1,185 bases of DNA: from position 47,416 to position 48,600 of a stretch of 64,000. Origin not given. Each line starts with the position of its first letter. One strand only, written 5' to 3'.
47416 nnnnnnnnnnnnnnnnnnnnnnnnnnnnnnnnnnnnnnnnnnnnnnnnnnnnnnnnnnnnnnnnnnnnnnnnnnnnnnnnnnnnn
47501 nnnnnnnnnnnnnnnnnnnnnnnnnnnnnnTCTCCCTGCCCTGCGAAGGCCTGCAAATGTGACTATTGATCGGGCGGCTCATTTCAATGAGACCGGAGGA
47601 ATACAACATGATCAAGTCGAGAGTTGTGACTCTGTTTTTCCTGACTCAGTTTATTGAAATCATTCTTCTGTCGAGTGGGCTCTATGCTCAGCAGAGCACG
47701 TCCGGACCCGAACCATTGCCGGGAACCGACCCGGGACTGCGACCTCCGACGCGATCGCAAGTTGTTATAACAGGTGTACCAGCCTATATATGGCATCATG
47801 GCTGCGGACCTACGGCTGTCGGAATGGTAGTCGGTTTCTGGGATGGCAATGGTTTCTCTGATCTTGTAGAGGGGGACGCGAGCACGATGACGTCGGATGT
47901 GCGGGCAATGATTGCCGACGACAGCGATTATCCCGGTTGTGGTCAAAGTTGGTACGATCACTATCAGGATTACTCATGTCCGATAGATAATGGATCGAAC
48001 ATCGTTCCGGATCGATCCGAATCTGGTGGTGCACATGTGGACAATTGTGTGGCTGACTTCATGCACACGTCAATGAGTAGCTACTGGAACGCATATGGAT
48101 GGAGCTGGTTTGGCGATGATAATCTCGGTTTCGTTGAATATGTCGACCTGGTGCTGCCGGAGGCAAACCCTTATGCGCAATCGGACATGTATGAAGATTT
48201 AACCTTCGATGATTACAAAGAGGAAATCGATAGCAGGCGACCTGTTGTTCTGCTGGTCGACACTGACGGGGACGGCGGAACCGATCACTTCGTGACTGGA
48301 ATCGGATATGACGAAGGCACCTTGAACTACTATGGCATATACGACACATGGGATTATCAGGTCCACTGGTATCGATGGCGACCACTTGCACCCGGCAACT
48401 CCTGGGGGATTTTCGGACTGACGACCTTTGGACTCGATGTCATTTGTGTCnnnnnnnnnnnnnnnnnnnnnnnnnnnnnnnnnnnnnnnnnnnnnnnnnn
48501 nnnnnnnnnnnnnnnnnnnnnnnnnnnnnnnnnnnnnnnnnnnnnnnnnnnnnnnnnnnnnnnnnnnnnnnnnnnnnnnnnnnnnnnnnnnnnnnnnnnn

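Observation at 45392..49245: Tandem paralogous secreted cysteine peptidases (streptopain-type C10 and a diverged papain-like partner) with TSP3 repeats and dockerins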

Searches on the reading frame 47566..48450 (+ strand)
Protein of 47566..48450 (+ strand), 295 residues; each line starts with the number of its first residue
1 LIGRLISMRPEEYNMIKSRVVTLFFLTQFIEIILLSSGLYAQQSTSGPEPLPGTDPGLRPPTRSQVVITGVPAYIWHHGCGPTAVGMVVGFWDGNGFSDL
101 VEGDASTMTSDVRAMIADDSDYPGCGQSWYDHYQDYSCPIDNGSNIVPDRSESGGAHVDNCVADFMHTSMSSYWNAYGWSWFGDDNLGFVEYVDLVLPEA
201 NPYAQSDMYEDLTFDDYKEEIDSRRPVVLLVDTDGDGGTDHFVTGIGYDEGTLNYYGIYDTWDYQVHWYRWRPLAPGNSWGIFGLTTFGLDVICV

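Call 10: search_solved_structures(query=window:47566-48450:+, max_evalue=10, show_alignments=3)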
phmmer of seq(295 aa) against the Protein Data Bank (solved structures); distinct sequences matched with E-value up to 10: 0.

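Call 11: search_protein_families(library=pfam, proteins=[window:47566-48450:+], max_evalue=10)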
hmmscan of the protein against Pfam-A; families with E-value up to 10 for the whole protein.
seq(295 aa): 1 family
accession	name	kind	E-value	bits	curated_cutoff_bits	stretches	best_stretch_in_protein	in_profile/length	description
PF13529.12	Peptidase_C39_2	-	9.7e-09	36.4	24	2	211-262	86-143/143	Peptidase_C39 like family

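Call 12: find_homologous_proteins(query=window:47566-48450:+, max_evalue=0.001)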
Query seq(295 aa) (295 aa): 238 proteins with E <= 0.001 among 783 candidates; the best 120 are listed.
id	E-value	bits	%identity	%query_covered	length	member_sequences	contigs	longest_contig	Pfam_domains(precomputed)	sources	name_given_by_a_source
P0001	3.3e-102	360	59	86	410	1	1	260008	PF02412.24,PF13529.14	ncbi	-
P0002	7.7e-102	359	57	94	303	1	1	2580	PF13529.14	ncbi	-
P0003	1.6e-101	358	58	91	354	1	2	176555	PF13529.14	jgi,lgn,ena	-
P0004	1.9e-101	358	56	95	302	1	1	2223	PF13529.14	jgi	jgi:hypothetical protein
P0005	5.6e-101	356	62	88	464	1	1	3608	PF02412.24,PF13529.14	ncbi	-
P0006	1.6e-100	355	55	94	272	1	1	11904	PF13529.14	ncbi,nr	ncbi:MAG: C39 family peptidase, partial [candidate division Zixibacteria bacterium]|nr:C39 family pe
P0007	5.3e-99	350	57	92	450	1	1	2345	PF13205.13,PF13529.14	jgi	jgi:hypothetical protein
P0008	1.2e-98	349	59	94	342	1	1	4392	PF00404.25,PF13529.14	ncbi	-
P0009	2.0e-98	348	56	94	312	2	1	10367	PF13529.14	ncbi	-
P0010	5.5e-98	347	56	93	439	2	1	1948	PF02412.24,PF13529.14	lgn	-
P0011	5.7e-98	346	58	85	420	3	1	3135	PF02412.24,PF13529.14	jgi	-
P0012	1.0e-97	346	61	87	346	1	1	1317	PF13529.14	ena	-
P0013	2.6e-97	344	60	86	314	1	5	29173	PF13529.14,PF18203.7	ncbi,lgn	ncbi:MAG: IPTL-CTERM sorting domain-containing protein [Candidatus Zixiibacteriota bacterium]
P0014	1.0e-96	342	58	93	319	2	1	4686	PF13529.14,PF18203.7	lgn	-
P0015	1.7e-96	342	57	93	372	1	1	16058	PF13529.14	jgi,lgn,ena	-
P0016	2.7e-96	341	56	94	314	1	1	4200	PF13529.14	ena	-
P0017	7.4e-96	340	56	94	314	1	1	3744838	PF13529.14,PF18203.7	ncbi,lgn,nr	ncbi:MAG: IPTL-CTERM sorting domain-containing protein [Candidatus Zixiibacteriota bacterium]|nr:MAG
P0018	1.2e-95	339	57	93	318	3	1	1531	PF13529.14,PF18203.7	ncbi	-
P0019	3.5e-95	337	56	94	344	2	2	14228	PF00404.25,PF13529.14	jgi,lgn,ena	-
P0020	3.5e-95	337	55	91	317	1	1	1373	PF13529.14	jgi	jgi:hypothetical protein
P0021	1.0e-94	336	55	92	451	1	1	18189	PF13205.13,PF13529.14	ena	-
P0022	3.9e-94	334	55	93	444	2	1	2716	PF00404.25,PF13529.14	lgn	-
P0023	4.7e-94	334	57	93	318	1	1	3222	PF13529.14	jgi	jgi:Peptidase_C39 like family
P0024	7.4e-94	333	52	95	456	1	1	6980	PF02412.24,PF13529.14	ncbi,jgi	-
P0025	9.2e-94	333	56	91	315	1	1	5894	PF13529.14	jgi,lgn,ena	-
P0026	2.2e-93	331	53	94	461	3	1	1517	PF13205.13,PF13529.14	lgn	-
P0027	4.7e-92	327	58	84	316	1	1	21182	PF13529.14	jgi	jgi:hypothetical protein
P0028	1.9e-91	325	55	94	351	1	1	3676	PF00404.25,PF13529.14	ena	-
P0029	3.1e-91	324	56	90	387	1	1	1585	PF00404.25,PF13529.14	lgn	-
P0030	7.2e-91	323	55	92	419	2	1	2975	PF13529.14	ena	-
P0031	8.4e-91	323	56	85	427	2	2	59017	PF13529.14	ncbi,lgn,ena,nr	ncbi:MAG: hypothetical protein KAY32_14840 [Candidatus Eisenbacteria sp.]|nr:hypothetical protein [C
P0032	9.2e-91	323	54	92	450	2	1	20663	PF13205.13,PF13529.14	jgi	-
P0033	3.1e-90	321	55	94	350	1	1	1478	PF13529.14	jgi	jgi:hypothetical protein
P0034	5.4e-90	320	56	89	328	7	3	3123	PF13529.14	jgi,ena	-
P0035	6.6e-90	320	57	88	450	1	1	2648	PF13529.14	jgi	jgi:hypothetical protein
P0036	7.0e-90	320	53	95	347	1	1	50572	PF00404.25,PF13529.14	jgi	-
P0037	8.5e-90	320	58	88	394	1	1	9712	PF13529.14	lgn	-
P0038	9.5e-90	319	54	91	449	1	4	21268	PF13205.13,PF13529.14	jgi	-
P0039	1.7e-89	319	53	93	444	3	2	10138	PF13529.14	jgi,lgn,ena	-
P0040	4.9e-89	317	58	84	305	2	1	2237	PF13529.14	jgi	jgi:hypothetical protein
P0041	1.9e-88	315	53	89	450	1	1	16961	PF13205.13,PF13529.14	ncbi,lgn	ncbi:MAG: Ig-like domain-containing protein [Candidatus Zixiibacteriota bacterium]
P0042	2.3e-88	315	54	94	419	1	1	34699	PF13529.14,PF13860.13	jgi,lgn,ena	-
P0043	2.9e-88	315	52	97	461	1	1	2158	PF13529.14,PF22544.3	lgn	-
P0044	1.1e-87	313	53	96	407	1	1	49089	PF02412.24,PF00404.25,PF13529.14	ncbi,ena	-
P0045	1.0e-86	310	51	90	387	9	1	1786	PF13529.14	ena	-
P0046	1.5e-86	309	50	94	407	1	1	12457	PF02412.24,PF00404.25,PF13529.14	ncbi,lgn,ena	-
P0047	1.7e-86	309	53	88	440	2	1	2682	PF13205.13,PF13529.14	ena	-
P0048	2.6e-86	308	56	86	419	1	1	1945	PF13529.14,PF13860.13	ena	-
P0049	3.6e-86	308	52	91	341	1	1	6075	PF00404.25,PF13529.14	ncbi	-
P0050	8.6e-86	306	58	82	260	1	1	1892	PF13529.14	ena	-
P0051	2.3e-85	305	56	85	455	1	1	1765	PF00801.27,PF13529.14,PF18911.7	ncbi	-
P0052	2.8e-85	305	54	94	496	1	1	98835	PF13529.14,PF07705.18,PF13860.13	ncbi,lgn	-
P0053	4.1e-85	304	54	87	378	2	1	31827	PF18962.8,PF13529.14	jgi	-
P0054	7.8e-85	303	53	93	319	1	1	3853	PF13529.14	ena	-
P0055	4.9e-84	301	52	94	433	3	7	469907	PF13529.14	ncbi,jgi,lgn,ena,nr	ncbi:MAG: hypothetical protein KBD56_00010 [Candidatus Eisenbacteria bacterium]|nr:hypothetical prot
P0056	2.0e-83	299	54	88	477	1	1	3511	PF13529.14,PF07705.18,PF13860.13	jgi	jgi:hypothetical protein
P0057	2.2e-83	299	53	92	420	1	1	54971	PF13529.14,PF13860.13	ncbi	ncbi:MAG: C39 family peptidase [Candidatus Eisenbacteria bacterium]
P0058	4.1e-83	298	52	92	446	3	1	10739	PF13529.14,PF13860.13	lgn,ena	-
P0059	6.1e-83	297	53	92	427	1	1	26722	PF00801.27,PF13529.14,PF18911.7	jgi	jgi:PKD repeat protein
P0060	1.3e-82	296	55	84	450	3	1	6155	PF13529.14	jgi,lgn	jgi:hypothetical protein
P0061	7.6e-82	293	52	91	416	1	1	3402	PF00404.25,PF13529.14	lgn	-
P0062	1.8e-81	292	52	84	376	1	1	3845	PF13529.14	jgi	jgi:hypothetical protein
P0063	2.5e-80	288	51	90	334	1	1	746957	PF13529.14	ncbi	ncbi:MAG: C39 family peptidase [Candidatus Zixiibacteriota bacterium]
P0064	5.1e-80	287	52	89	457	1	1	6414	PF13529.14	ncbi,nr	ncbi:MAG: hypothetical protein GF341_05040 [candidate division Zixibacteria bacterium]|nr:hypothetic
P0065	4.3e-78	281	56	76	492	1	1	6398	PF02412.24,PF00404.25,PF13529.14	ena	-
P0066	8.3e-75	270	59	71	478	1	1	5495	PF02412.24,PF00404.25,PF13529.14,PF05345.19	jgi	jgi:hypothetical protein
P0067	3.1e-73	265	48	93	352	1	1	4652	PF18962.8,PF13529.14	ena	-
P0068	1.4e-72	263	55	75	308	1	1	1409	PF13529.14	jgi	-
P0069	4.5e-72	261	49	90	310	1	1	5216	PF13529.14,PF18998.7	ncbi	-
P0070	1.0e-71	260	50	89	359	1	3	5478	PF13529.14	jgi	-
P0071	1.2e-71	260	48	94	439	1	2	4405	PF13529.14,PF18998.7,PF22544.3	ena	-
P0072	1.6e-71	260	49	87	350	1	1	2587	PF18962.8,PF13529.14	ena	-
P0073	1.9e-70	256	49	85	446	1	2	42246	PF13529.14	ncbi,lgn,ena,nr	ncbi:MAG: hypothetical protein KAY32_03240 [Candidatus Eisenbacteria sp.]|nr:hypothetical protein [C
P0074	3.1e-70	255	49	87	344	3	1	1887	PF18962.8,PF13529.14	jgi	jgi:hypothetical protein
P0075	3.8e-70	255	47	98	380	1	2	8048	PF13529.14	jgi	jgi:hypothetical protein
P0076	6.6e-70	254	49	84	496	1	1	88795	PF18962.8,PF13529.14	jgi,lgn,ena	-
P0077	8.6e-70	254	47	90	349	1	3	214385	PF18962.8,PF13529.14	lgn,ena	-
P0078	9.6e-70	254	52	84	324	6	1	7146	PF13529.14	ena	-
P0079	3.0e-69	252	48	88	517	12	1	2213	PF18962.8,PF13529.14,PF18998.7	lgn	-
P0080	4.8e-69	251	47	85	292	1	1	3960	PF13529.14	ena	-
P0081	5.6e-69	251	46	91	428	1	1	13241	PF18962.8,PF13529.14,PF18998.7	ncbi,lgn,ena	-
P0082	8.0e-69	251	48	93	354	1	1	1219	PF18962.8,PF13529.14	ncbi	-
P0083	8.6e-69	251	45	93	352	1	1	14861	PF18962.8,PF13529.14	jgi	-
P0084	1.4e-68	250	47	86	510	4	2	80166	PF00801.27,PF13529.14,PF18911.7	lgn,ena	-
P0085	1.5e-68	250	43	94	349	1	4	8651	PF13529.14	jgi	-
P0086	3.3e-68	249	44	93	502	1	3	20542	PF18962.8,PF13529.14,PF07705.18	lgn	-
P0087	8.9e-68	247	51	84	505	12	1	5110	PF13529.14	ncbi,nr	ncbi:MAG: C39 family peptidase [Anaerolineae bacterium]|nr:C39 family peptidase [Anaerolineae bacter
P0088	9.0e-68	247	50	84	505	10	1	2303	PF13529.14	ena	-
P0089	1.1e-67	247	47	92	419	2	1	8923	PF18962.8,PF13529.14,PF18998.7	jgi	-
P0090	1.5e-67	246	46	85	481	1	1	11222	PF18962.8,PF13529.14,PF07705.18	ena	-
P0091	5.0e-67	245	50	85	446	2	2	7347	PF13529.14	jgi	jgi:hypothetical protein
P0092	6.0e-67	245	46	90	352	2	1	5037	PF18962.8,PF13529.14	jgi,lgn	-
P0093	1.1e-66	244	45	92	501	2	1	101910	PF18962.8,PF13529.14,PF07705.18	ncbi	-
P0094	2.1e-66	243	44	92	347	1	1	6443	PF13529.14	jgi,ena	-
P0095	3.0e-66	242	49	83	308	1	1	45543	PF13529.14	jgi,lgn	jgi:hypothetical protein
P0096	3.7e-66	242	48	88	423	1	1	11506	PF18962.8,PF13529.14,PF18998.7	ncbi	-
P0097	4.1e-66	242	44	92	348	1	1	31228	PF18962.8,PF13529.14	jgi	-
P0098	4.5e-66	242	44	94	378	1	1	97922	PF13529.14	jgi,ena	-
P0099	9.3e-66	241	46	88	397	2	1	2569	PF18962.8,PF13529.14,PF13860.13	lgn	-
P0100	1.0e-65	240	46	90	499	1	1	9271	PF18962.8,PF13529.14,PF18998.7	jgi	-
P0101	1.2e-65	240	51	84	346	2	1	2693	PF13529.14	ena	-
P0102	1.5e-65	240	46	94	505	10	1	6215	PF13529.14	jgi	-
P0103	2.5e-65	239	57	68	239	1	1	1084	PF13529.14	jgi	-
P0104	3.1e-65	239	47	85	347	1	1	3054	PF13529.14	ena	-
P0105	4.2e-65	238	48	84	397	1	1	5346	PF13529.14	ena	-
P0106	5.1e-65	238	45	93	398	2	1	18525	PF13529.14,PF16656.12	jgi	jgi:hypothetical protein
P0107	3.7e-64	235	47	88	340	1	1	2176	PF18962.8,PF13529.14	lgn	-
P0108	4.0e-64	235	48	88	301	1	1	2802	PF13529.14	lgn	-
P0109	4.9e-64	235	46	87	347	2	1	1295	PF13529.14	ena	-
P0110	9.5e-64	234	47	86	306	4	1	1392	PF13529.14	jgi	-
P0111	1.6e-63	233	44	93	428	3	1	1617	PF18962.8,PF13529.14,PF18998.7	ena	-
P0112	2.5e-63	233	44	93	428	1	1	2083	PF18962.8,PF13529.14,PF18998.7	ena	-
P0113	2.5e-63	233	46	87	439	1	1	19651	PF18962.8,PF13529.14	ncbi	ncbi:MAG: T9SS type A sorting domain-containing protein, partial [Bacteroidota bacterium]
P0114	3.0e-63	232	46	87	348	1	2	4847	PF13529.14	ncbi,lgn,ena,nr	ncbi:MAG: C39 family peptidase [Candidatus Cloacimonetes bacterium]|nr:C39 family peptidase [Candida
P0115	6.1e-63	231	48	84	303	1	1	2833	PF13529.14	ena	-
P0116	2.6e-62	229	57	68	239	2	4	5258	PF13529.14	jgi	jgi:hypothetical protein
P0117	3.3e-62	229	49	83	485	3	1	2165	PF17957.8,PF13529.14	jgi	-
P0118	4.5e-62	228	43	91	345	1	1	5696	PF18962.8,PF13529.14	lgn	-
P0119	4.6e-62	228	45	86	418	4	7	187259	PF18962.8,PF13529.14,PF18998.7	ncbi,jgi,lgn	-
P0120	5.6e-62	228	47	85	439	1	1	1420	PF00932.26,PF13529.14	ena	-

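Call 23: predict_structure(alignment_id=A1)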
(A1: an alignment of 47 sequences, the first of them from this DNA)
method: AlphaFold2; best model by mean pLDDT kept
length: 295 residues; sequences in the alignment: 47
mean_pLDDT: 82.6   pTM: 0.78
mean pLDDT of the five models: 82.6, 81.7, 81.6, 81.4, 80.3
residues with pLDDT >= 90: 159; 70-90: 68; 50-70: 42; < 50: 26
segments of 3 or more residues with pLDDT < 50: 39-46, 132-142, 148-154
pLDDT, mean of each block of 10 residues (from residue 1): 76 90 96 70 52 90 97 84 95 97 93 85 60 45 49 56 76 58 91 95 97 98 97 82 96 94 94 92 97 74
secondary structure, 60 per line:
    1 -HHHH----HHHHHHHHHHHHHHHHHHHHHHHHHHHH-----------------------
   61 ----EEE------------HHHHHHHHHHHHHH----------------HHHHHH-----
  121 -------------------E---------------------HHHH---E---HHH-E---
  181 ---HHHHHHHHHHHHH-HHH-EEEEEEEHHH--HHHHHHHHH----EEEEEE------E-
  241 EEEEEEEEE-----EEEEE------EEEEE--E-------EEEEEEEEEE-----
elements in order: H2-5 H10-37 E65-67 H80-93 H110-115 H162-165 H184-196 E202-208 H214-222 E227-232 E241-249 E255-259 E266-270 E281-290

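Call 26: fold_search(model_id=the predicted structure, library=pdb)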
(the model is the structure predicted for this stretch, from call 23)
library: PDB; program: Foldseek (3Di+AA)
matches with E <= 10: 444; with E <= 0.001: 0
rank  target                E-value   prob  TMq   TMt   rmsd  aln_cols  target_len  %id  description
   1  2au1                  1.4e-03  0.99  0.37  0.37  11.0       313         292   12  Crystal Structure of group A Streptococcus MAC-1 orthorhombic form (released 2006-02-28)
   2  2avw_D                1.7e-03  0.99  0.36  0.36  11.3       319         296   11  Crystal structure of monoclinic form of streptococcus Mac-1 (released 2006-02-28)
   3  9hb2                  2.2e-03  0.97  0.36  0.36  10.4       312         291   10  Structure of the truncated version of IdeC protease C94S from Streptococcus canis (released 2025-10-01)
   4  1pxv_A                2.3e-03  1.00  0.25  0.38   5.3       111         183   11  The staphostatin-staphopain complex: a forward binding inhibitor in complex with its target cysteine protease (released 2003-10-21)
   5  7pck_C                3.3e-03  0.96  0.36  0.34  13.6       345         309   12  CRYSTAL STRUCTURE OF WILD TYPE HUMAN PROCATHEPSIN K (released 1999-10-25)
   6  2avw_A                4.0e-03  0.96  0.37  0.38   9.9       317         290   11  Crystal structure of monoclinic form of streptococcus Mac-1 (released 2006-02-28)
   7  4w5b_A                4.0e-03  0.91  0.31  0.40  11.1       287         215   10  Crystal structure analysis of cruzain with Fragment 1 (N-(1H-benzimidazol-2-yl)-1,3-dimethyl-pyrazole-4-carboxamide) (released 2015-03-04)
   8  1y4h_A                4.5e-03  1.00  0.40  0.63   6.5       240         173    7  Wild type staphopain-staphostatin complex (released 2005-01-18)
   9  1npz_A                4.5e-03  1.00  0.23  0.30   4.2       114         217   16  Crystal structures of Cathepsin S inhibitor complexes (released 2003-04-15)
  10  6tjl_A                4.5e-03  1.00  0.27  0.36   4.7       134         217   12  Mature primitive pytochelatin synthase Alr0975 from Nostoc species bound to glutathione (released 2020-12-09)
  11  6a0n_B                4.5e-03  0.97  0.38  0.36  10.3       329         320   10  The crystal structure of apo-Lpg2622 (released 2018-09-12)
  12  3bba_A                5.4e-03  0.99  0.27  0.31   4.6       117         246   14  Structure of active wild-type Prevotella intermedia interpain A cysteine protease (released 2007-11-20)
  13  3erv                  5.4e-03  0.99  0.37  0.51   7.4       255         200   12  Crystal structure of an putative C39-like peptidase from Bacillus anthracis (released 2008-10-14)
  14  2btw_A                5.7e-03  0.99  0.38  0.50   8.3       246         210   10  Crystal structure of Alr0975 (released 2005-12-14)
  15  1mem                  6.0e-03  0.87  0.30  0.38  12.6       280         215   10  Crystal structure of Cathepsin K complexed with a potent vinyl sulfone inhibitor (released 1998-01-14)
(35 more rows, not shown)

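Call 70: fold_search(model_id=the predicted structure, library=viral)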
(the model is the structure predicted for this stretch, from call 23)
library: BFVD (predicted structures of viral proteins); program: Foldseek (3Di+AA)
matches with E <= 10: 421; with E <= 0.001: 1
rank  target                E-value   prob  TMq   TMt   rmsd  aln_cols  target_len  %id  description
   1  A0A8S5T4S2            4.4e-04  1.00  0.31  0.49   4.0       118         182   15  Papain-like cysteine protease AvrRpt2 [Myoviridae sp. ct6eX13]
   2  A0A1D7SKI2            1.1e-03  0.99  0.31  0.09  15.8       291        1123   13  Lysozyme [Cyanophage S-RIM14]
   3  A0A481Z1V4            1.6e-03  1.00  0.39  0.57   7.3       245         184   13  Uncharacterized protein [Mimivirus LCMiAC02]
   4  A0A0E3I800            1.6e-03  1.00  0.36  0.23  15.3       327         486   12  Lysozyme [Synechococcus phage ACG-2014f]
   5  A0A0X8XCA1            1.7e-03  1.00  0.34  0.28   7.3       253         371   13  (no name in the UniProt tables at hand)
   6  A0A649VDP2            2.1e-03  0.99  0.32  0.20   6.6       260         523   13  Lysin A [Mycobacterium phage Indlulamithi]
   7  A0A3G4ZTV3            4.4e-03  1.00  0.24  0.27   5.0       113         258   12  Peptidase C1 [Edafosvirus sp.]
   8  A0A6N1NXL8            5.3e-03  0.96  0.36  0.33  12.0       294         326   11  Cathepsin L2 [Tupanvirus soda lake]
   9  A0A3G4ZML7            1.4e-02  0.92  0.19  0.25   7.4       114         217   12  Cathepsin [Terrestrivirus sp.]
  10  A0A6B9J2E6            1.5e-02  1.00  0.41  0.49   6.7       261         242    9  (no name in the UniProt tables at hand)
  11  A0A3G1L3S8            1.7e-02  0.91  0.32  0.34  10.6       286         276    8  Putative peptidoglycan-binding protein [Synechococcus phage S-CBWM1]
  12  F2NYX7                2.6e-02  0.44  0.29  0.23  11.9       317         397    9  Complete DpAV4 genome [Diadromus pulchellus ascovirus 4a]
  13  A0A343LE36            3.5e-02  0.97  0.29  0.37   4.9       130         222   13  Uncharacterized protein [Leptospira phage LE3]
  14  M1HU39                4.7e-02  0.95  0.26  0.30   5.3       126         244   13  (no name in the UniProt tables at hand)
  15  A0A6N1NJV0            7.1e-02  0.66  0.35  0.25  11.2       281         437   10  Uncharacterized protein [Tupanvirus deep ocean]
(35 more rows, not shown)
